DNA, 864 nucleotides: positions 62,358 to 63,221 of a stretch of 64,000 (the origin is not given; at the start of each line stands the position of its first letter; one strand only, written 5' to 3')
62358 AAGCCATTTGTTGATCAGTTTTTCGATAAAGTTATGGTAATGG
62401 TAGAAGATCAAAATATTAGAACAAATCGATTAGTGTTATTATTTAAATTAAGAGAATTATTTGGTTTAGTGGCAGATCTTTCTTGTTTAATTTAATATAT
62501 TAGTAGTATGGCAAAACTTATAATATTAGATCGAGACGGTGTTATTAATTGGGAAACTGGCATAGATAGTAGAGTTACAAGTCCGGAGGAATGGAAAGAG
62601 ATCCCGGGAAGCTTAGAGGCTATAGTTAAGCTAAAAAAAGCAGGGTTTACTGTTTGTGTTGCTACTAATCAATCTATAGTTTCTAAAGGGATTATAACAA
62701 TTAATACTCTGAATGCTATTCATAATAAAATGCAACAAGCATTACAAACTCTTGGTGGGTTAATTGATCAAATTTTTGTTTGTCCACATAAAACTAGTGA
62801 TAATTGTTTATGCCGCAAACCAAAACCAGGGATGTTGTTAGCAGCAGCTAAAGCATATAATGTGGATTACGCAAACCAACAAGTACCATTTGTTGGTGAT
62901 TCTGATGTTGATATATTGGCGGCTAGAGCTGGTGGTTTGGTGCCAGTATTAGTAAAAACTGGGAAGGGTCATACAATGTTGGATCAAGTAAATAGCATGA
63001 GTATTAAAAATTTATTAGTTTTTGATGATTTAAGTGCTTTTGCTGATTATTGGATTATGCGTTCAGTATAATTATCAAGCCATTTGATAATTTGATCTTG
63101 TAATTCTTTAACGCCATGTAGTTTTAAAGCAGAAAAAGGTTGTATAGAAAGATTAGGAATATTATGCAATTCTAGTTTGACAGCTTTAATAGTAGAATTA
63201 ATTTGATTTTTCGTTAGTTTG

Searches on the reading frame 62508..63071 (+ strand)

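Call 11: search_protein_families(library=pfam, proteins=[window:62508-63071:+])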
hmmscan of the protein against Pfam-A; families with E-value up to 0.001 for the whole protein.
window:62508-63071:+ (187 aa): 4 families
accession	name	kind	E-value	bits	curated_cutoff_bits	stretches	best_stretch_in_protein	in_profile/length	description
PF13242.12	Hydrolase_like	-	4.4e-13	49.4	22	1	102-176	2-73/75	HAD-hyrolase-like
PF00702.32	Hydrolase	-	1.3e-11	45.7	26.4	1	18-143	86-191/191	haloacid dehalogenase-like hydrolase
PF08645.17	PNK3P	-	4.6e-10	39.9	22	1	6-132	4-126/161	Polynucleotide kinase 3 phosphatase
PF13419.12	HAD_2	-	1.3e-07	32.4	23.8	1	27-144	76-173/178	Haloacid dehalogenase-like hydrolase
